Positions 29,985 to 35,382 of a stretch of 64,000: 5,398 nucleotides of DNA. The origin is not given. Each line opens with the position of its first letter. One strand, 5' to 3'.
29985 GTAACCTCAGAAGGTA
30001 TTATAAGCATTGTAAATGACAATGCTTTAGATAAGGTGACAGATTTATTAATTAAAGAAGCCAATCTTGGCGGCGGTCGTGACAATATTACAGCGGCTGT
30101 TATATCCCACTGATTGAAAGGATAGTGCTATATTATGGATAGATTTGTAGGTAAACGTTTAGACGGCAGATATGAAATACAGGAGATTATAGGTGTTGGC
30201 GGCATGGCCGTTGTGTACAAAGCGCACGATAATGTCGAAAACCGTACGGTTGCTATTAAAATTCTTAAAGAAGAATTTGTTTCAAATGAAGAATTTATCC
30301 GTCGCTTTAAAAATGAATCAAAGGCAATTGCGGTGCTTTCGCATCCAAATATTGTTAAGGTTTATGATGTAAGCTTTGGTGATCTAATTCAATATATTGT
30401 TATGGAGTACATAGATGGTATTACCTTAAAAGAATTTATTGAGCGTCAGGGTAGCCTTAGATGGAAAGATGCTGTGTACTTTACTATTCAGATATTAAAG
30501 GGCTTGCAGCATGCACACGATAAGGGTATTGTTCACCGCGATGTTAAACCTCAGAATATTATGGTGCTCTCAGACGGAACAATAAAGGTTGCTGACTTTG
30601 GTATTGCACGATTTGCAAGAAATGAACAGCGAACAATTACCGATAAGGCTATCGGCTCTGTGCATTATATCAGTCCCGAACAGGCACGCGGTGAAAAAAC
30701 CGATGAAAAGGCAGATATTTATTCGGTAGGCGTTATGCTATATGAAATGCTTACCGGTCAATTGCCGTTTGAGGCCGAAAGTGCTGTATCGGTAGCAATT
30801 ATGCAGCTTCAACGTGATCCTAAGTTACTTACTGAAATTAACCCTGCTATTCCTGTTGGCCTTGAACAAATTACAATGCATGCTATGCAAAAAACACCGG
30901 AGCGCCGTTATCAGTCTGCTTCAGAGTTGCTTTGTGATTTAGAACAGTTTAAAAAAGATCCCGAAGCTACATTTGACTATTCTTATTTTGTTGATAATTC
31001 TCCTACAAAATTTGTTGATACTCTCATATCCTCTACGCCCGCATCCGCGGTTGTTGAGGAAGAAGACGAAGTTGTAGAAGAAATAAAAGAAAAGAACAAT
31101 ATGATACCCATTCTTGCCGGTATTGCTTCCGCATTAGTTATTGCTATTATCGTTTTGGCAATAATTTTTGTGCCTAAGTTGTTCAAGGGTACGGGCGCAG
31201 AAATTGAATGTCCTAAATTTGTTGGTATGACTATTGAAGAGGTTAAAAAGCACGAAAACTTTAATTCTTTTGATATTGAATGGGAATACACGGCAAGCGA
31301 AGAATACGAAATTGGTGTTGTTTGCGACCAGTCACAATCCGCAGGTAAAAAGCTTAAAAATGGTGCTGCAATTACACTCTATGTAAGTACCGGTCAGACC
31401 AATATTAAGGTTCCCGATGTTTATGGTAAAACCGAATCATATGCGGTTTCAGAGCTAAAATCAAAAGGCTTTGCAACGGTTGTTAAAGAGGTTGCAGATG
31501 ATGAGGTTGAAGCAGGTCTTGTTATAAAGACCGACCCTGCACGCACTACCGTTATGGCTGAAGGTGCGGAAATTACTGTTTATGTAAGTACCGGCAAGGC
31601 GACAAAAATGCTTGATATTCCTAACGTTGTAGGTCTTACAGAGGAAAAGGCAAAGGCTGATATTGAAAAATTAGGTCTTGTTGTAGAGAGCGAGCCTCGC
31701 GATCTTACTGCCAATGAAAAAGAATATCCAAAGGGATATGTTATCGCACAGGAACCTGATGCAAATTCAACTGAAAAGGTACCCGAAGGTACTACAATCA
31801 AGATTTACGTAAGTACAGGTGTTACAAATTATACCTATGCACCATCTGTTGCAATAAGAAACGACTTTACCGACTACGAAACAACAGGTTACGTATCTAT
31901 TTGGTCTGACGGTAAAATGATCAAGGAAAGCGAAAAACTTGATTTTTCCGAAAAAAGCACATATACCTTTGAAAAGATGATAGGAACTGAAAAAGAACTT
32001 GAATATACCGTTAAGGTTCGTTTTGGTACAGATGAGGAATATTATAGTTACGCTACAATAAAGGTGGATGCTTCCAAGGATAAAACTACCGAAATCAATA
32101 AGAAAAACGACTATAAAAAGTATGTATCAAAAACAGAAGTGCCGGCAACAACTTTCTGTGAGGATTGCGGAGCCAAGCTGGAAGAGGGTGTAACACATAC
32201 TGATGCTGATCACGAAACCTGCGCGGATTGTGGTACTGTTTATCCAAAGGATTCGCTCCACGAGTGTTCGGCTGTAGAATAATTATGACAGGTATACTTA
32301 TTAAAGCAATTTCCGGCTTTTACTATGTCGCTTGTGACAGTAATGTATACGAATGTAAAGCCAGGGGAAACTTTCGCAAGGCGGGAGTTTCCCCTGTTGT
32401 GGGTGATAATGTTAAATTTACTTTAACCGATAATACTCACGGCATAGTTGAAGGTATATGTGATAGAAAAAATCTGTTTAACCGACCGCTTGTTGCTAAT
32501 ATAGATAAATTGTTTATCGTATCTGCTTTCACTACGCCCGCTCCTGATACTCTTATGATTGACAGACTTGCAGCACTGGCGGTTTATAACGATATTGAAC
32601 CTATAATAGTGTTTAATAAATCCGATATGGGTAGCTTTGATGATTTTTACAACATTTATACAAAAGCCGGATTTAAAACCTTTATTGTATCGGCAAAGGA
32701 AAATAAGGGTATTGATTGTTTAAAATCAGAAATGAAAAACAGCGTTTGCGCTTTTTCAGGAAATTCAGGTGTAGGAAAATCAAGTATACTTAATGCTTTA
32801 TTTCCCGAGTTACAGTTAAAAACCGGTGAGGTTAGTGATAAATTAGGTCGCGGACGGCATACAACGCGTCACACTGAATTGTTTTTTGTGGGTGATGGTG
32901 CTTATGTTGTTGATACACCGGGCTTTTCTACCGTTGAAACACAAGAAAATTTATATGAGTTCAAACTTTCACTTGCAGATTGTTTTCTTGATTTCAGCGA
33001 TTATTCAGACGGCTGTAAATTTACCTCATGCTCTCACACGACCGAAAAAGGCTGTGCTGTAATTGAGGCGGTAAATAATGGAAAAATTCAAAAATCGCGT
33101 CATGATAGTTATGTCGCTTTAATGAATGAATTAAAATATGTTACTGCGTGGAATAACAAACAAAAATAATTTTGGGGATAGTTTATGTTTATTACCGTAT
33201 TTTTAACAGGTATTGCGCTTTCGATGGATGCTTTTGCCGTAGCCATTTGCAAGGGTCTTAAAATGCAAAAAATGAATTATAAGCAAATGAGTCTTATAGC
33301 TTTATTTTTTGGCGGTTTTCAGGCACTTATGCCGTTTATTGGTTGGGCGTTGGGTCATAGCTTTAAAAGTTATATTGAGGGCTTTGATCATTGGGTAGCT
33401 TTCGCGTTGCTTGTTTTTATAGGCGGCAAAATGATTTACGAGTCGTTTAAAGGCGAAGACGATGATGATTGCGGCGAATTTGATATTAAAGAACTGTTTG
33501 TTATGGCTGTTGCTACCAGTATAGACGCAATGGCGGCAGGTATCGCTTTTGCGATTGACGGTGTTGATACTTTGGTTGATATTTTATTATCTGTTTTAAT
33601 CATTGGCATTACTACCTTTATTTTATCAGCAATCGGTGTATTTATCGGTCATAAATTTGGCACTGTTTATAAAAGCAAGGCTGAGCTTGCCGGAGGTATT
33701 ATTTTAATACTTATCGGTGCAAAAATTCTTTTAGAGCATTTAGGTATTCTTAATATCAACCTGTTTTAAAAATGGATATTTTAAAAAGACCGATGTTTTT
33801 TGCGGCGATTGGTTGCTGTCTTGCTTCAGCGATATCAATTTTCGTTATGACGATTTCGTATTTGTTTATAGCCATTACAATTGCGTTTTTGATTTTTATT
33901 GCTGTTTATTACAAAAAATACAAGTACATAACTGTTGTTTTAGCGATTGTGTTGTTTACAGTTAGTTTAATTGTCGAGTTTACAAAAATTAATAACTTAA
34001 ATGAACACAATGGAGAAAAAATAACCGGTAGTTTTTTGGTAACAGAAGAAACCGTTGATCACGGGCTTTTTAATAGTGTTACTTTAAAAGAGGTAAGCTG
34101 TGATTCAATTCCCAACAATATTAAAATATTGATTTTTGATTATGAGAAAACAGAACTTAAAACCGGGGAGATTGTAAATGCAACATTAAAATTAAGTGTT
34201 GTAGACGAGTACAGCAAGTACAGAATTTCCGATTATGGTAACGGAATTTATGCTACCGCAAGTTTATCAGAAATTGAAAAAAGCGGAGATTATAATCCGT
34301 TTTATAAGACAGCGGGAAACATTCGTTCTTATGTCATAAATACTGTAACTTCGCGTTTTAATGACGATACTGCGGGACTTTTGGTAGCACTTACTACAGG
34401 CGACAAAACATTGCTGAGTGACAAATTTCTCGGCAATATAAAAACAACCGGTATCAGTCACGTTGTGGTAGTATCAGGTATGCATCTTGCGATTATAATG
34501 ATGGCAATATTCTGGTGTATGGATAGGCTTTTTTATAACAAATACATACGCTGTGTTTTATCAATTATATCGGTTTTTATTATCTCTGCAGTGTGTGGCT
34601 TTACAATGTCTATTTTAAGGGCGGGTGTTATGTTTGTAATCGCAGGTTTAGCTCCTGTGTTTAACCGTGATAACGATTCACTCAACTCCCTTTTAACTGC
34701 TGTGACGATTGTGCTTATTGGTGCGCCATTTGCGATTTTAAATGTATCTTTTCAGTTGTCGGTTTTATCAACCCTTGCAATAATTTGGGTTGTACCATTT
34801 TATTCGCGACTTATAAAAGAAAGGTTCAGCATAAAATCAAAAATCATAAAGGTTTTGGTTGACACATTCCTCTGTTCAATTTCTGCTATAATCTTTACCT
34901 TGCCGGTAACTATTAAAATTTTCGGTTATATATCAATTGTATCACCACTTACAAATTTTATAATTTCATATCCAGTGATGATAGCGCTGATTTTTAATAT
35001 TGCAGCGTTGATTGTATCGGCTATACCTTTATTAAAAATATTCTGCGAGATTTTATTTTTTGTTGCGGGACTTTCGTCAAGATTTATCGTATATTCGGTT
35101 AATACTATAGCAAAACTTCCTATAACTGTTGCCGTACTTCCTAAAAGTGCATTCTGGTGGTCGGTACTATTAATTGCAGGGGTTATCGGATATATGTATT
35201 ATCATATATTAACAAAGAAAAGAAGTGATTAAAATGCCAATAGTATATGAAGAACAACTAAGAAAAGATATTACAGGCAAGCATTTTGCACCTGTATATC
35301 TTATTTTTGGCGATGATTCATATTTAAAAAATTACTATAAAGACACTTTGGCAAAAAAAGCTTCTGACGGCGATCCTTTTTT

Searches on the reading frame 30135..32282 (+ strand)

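Call 66: search_protein_families(library=ncbifam, proteins=[window:30135-32282:+], max_evalue=0.00001)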
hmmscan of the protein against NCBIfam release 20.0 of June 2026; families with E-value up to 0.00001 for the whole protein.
window:30135-32282:+ (715 aa): 19 families
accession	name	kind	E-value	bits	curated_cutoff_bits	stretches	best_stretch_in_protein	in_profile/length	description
NF033483.0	PknB_PASTA_kin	equivalog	1e-167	559.6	450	1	6-560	2-563/563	Stk1 family PASTA domain-containing Ser/Thr kinase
NF047741.1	antiphage_MADS6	equivalog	1.1e-57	195.9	460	2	119-276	307-464/612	methylation-associated defense system protein kinase MAD6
NF052427.1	StpK7MSMEG_1200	equivalog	2.6e-55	188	900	1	11-267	7-263/601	serine/threonine protein kinase StpK7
NF009651.0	PRK13184.1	equivalog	2.1e-46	158.4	839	1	11-276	2-295/932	serine/threonine-protein kinase PknD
TIGR03903.1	TOMM_kin_cyc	equivalog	5.6e-46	157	705.75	1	37-266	4-241/1267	TOMM system kinase/cyclase fusion protein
NF053615.1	SerThrKinAfsKStmc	equivalog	6.8e-34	117.6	1300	1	11-258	13-254/809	protein serine/threonine kinase AfsK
NF038150.1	lanthi_synth_IV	equivalog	5.4e-28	97.8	650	1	9-308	187-491/851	class IV lanthionine synthetase LanL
NF033442.0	BREX_PglW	equivalog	1.6e-25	89.1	990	1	6-266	507-763/1391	BREX system serine/threonine kinase PglW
NF058632.1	SerThrKinPrkT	equivalog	8.5e-18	64.4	280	1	5-156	15-163/322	serine/threonine protein kinase PrkT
NF038151.1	lanthi_synth_III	equivalog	4.6e-15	55.1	575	1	12-207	221-424/833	class III lanthionine synthetase LanKC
NF043056.1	T4SS_LegK1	equivalog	9e-15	54.2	550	1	12-204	68-282/516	Dot/Icm T4SS effector kinase LegK1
NF011463.0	PRK14879.1-4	equivalog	1.1e-11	44.7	188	1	54-168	61-170/237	Kae1-associated kinase Bud32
NF011464.0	PRK14879.1-7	equivalog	2.4e-11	43.8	246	1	41-163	46-154/221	Kae1-associated kinase Bud32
TIGR03724.2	arch_bud32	equivalog_domain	8.1e-10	38.5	125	1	56-170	38-143/193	KEOPS complex kinase/ATPase Bud32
NF011460.0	PRK14879.1-1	equivalog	8.1e-10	38.2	199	1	56-172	56-171/232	Kae1-associated kinase Bud32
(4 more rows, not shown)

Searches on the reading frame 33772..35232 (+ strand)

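Call 67: search_protein_families(library=ncbifam, proteins=[window:33772-35232:+], max_evalue=0.00001)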
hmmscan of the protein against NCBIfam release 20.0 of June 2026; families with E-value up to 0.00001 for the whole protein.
window:33772-35232:+ (486 aa): 4 families
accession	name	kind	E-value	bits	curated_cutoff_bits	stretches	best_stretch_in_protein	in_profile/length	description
TIGR00361.1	ComEC_Rec2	equivalog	3.1e-25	88.4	190.05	1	147-451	85-383/663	DNA internalization-related competence protein ComEC/Rec2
NF008580.0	PRK11539.1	equivalog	4.7e-19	68.2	969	1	32-464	33-466/758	ComEC family protein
TIGR00360.1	ComEC_N-term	subfamily_domain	7.7e-18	65.3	36.5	1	228-402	1-163/171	ComEC/Rec2-related protein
NF045979.1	ComEC_MAG0480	equivalog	1.5e-15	56.9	150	1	13-468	32-448/461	MAG0480 family ComEC-like protein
